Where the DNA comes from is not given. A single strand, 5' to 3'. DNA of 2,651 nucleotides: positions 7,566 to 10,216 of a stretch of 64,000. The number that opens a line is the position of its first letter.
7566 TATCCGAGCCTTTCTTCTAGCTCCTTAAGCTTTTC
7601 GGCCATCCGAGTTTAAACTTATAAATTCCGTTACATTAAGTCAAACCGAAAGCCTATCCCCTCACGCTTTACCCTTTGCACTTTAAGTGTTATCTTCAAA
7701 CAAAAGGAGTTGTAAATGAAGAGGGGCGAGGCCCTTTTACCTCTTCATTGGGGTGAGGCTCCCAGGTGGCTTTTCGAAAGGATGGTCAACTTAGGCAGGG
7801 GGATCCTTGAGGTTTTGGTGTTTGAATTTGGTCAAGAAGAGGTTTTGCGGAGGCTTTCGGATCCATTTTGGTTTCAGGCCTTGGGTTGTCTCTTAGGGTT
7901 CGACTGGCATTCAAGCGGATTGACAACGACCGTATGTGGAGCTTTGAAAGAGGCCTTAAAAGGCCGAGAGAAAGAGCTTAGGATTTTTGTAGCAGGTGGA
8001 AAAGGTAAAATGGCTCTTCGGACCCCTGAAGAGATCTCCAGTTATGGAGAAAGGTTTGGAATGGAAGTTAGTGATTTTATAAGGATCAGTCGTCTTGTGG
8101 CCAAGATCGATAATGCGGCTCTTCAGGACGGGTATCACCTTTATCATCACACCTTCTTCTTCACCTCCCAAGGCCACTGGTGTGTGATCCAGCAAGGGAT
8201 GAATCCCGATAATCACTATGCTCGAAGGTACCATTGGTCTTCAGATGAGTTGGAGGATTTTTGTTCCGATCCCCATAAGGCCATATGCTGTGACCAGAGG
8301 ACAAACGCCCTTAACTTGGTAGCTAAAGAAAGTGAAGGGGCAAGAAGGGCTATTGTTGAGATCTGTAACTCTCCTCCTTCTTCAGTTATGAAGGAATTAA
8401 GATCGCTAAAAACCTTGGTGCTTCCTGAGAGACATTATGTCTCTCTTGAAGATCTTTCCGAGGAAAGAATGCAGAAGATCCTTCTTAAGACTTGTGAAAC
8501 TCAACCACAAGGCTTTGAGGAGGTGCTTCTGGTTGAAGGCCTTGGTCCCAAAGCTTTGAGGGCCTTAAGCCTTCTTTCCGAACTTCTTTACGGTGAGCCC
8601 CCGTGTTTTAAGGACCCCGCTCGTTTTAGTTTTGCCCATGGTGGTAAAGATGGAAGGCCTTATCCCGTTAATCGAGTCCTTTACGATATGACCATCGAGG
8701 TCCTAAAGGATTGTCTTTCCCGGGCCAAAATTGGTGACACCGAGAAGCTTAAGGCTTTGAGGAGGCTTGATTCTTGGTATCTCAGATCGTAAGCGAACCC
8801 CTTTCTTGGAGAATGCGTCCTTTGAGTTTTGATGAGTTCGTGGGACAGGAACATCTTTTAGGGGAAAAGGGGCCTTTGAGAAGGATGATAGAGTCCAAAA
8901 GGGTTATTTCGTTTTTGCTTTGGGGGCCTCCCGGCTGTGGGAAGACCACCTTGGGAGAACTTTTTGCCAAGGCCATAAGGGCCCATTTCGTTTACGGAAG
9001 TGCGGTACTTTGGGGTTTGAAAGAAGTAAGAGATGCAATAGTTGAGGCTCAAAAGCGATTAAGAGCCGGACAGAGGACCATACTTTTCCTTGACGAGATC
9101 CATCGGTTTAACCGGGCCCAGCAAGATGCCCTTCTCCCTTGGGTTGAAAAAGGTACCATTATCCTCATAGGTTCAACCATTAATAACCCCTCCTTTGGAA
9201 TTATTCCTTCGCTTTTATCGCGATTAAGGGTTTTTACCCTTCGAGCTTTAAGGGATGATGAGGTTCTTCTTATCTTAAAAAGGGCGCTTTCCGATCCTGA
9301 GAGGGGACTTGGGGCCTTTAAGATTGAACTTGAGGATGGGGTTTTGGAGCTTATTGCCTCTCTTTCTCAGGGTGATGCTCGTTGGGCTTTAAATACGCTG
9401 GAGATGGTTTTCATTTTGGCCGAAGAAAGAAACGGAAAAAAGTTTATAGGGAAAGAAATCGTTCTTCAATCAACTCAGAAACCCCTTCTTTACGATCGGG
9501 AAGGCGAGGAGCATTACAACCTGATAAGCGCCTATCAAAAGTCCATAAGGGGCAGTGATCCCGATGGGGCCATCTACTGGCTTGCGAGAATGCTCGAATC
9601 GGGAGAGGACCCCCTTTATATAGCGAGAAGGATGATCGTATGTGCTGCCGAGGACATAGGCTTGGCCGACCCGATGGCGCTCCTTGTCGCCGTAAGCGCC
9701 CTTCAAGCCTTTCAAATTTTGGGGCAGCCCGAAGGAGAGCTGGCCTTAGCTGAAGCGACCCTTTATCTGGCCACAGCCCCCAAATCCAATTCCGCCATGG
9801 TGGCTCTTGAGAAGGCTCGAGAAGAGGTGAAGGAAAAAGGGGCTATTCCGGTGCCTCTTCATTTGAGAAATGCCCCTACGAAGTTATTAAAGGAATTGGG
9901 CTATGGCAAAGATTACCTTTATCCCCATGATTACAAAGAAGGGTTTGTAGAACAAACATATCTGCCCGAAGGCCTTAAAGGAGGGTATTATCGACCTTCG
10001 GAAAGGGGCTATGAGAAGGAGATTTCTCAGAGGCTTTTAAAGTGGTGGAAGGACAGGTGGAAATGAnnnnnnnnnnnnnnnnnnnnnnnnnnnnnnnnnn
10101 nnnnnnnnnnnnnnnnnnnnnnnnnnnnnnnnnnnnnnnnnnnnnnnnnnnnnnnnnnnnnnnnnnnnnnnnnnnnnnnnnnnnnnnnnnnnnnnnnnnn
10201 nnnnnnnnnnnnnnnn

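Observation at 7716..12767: Translationally coupled DUF763-rarA-endoQ-m5C methyltransferase operon with archaeal-type components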

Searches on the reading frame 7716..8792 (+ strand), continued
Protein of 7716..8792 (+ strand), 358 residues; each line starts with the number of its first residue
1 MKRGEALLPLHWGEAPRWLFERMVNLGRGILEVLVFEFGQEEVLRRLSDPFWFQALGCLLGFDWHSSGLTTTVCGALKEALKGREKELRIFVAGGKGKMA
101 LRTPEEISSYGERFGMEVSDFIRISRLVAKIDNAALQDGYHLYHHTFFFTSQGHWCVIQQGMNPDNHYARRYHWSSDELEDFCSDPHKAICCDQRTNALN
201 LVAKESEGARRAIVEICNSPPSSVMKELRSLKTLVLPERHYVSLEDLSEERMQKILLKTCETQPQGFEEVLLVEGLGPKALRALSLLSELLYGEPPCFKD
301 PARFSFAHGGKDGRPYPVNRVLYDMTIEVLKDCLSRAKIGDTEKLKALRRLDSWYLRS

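Call 77: find_encoding_contigs(protein=P0313, flank=5000, max_places=2)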
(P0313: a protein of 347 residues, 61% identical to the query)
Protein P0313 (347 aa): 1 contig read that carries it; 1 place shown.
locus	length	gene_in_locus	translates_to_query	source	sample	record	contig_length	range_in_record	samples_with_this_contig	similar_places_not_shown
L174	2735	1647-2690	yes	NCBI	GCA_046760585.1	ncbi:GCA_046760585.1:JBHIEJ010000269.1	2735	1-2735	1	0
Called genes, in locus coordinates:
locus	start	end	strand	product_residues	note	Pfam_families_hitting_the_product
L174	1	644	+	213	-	PF00136:DNA_pol_B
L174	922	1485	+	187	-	PF02475:TRM5-TYW2_MTfase (weak), PF05050:Methyltransf_21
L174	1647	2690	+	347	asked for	PF05559:DUF763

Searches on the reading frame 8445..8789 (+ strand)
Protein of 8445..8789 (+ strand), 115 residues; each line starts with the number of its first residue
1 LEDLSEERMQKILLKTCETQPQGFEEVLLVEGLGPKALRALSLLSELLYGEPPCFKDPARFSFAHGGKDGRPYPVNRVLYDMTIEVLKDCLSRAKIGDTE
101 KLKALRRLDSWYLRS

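Call 40: search_protein_families(library=pfam, proteins=[window:8445-8789:+], max_evalue=10)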
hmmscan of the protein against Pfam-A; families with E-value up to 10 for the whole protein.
seq(115 aa): 1 family
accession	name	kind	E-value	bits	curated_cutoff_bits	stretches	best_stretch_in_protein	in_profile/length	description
PF05559.16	DUF763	-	1.7e-26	93.7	35.5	1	5-75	249-319/319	Protein of unknown function (DUF763)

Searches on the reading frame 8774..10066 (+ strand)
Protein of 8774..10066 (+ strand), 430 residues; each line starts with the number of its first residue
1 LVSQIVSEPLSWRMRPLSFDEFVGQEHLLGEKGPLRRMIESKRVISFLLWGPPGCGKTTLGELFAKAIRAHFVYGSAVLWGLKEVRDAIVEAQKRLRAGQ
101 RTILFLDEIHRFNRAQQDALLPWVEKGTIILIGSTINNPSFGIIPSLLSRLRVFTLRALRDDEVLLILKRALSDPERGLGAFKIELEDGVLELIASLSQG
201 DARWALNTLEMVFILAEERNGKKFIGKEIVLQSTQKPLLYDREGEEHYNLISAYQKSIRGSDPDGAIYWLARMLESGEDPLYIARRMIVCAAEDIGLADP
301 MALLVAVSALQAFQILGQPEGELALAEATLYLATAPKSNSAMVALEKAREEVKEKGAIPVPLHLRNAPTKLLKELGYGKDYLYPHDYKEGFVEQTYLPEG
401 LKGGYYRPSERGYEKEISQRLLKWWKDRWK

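Call 3: search_protein_families(library=pfam, proteins=[window:8774-10066:+])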
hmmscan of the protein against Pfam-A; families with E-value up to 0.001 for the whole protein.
window:8774-10066:+ (430 aa): 13 families
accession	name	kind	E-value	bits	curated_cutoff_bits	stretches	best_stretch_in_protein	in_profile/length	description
PF12002.13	MgsA_C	-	4.8e-71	238.5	27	1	260-425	1-167/167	MgsA AAA+ ATPase C terminal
PF16193.11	AAA_assoc_2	-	4.9e-23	81.6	34.3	1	182-259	3-81/81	AAA C-terminal domain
PF00004.35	AAA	-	1.2e-13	52.1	21.2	1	48-152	2-124/131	ATPase family associated with various cellular activities (AAA)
PF05496.18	RuvB_N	-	1.2e-11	45.1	27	1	14-133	1-118/159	Holliday junction DNA helicase RuvB P-loop domain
PF07728.20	AAA_5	-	2.1e-07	31.5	22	1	47-129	2-95/139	AAA domain (dynein-related subfamily)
PF13173.12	AAA_14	-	2.2e-07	31.4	27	1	48-163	6-127/129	AAA domain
PF13191.12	AAA_16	-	1.9e-06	28.9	32.6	0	41-77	21-60/167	AAA ATPase domain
PF00158.32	Sigma54_activat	-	5.8e-05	23.3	20.2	0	95-135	88-128/168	Sigma-54 interaction domain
PF20720.3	nSTAND3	-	0.0002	21.5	27.2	0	48-109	21-74/155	Novel STAND NTPase 3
PF07724.20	AAA_2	-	0.00029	21.3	27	1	43-129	2-104/166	AAA domain (Cdc48 subfamily)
PF13401.12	AAA_22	-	0.00033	21.4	27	0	48-73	9-37/130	AAA domain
PF01078.27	Mg_chelatase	-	0.00035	20.5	20.3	0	100-131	106-137/207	Magnesium chelatase, subunit ChlI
PF22703.2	Cdc6_lid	-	0.00051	20.3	27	0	186-223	17-57/68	Cdc6 AAA+ ATPase-type lid domain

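Call 4: search_protein_families(library=ncbifam, proteins=[window:8774-10066:+])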
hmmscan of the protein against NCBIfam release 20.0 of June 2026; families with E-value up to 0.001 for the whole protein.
window:8774-10066:+ (430 aa): 51 families (the best 25 are shown)
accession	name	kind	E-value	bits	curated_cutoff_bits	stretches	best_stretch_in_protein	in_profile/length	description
NF009881.0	PRK13341.1-2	equivalog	6.4e-143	477.2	651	1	4-423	12-433/736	AAA family ATPase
NF009883.0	PRK13341.1-4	equivalog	5.3e-128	427.9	668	1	8-422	19-435/729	AAA family ATPase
NF009880.0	PRK13341.1-1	equivalog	2.6e-107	359.6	891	1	5-428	3-409/599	AAA family ATPase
NF009882.0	PRK13341.1-3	equivalog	9.8e-107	357.8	1197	1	8-416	18-428/734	AAA family ATPase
NF011289.0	PRK14700.1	equivalog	5.6e-71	239.1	570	1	121-421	1-291/300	recombination factor protein RarA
TIGR02397.1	dnaX_nterm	equivalog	1.1e-15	57.7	250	2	10-69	4-61/355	DNA polymerase III subunit gamma/tau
NF011524.0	PRK14963.1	equivalog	2.1e-15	56.8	601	2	13-68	7-60/647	DNA polymerase III subunits gamma and tau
NF001679.0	PRK00440.1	equivalog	4.4e-14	52.3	303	1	13-217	11-213/322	replication factor C small subunit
NF000868.0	PRK00080.1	equivalog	2.8e-13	49.5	282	1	11-134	16-137/330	Holliday junction branch migration DNA helicase RuvB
TIGR00635.1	ruvB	equivalog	1.4e-12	47.3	299.05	1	19-134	3-116/305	Holliday junction branch migration DNA helicase RuvB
NF011512.0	PRK14950.1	equivalog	7.3e-11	41.9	593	1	13-69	9-63/585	DNA polymerase III subunits gamma and tau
NF004046.1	PRK05563.1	equivalog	2.2e-10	40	400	1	14-68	9-61/567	DNA polymerase III subunit gamma/tau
NF011523.0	PRK14962.1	equivalog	6.4e-10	38.4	576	1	93-222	110-232/474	DNA polymerase III subunits gamma and tau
NF003229.0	PRK04195.1-5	equivalog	9.8e-10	37.7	280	1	14-214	11-213/413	replication factor C large subunit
NF011514.0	PRK14953.1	equivalog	1.5e-09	37.3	536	1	8-68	4-62/488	DNA polymerase III subunits gamma and tau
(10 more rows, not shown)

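Call 39: search_protein_families(library=padloc, proteins=[window:8774-10066:+], max_evalue=0.01)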
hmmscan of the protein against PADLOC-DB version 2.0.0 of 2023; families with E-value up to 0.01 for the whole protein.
window:8774-10066:+ (430 aa): 7 families
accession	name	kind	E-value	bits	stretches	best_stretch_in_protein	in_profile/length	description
PDLC04140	mad8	-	0.00013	19.6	0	84-126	173-219/314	mads_8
PDLC02196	IetA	-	0.0002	18.9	1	45-71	123-149/374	-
PDLC04232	IetA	-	0.0004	17.9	1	47-110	119-184/330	-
PDLC02911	VakA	-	0.00049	18.7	1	51-94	9-47/163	-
PDLC02195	IetA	-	0.0014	16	1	45-70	138-163/395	-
PDLC01993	RtcR--CARF_AAA_HTH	-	0.0029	14.1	0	91-137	269-315/523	-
PDLC01994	RtcR_PspF1--CARF_AAA_HTH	-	0.0062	13.6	0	98-137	248-287/468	-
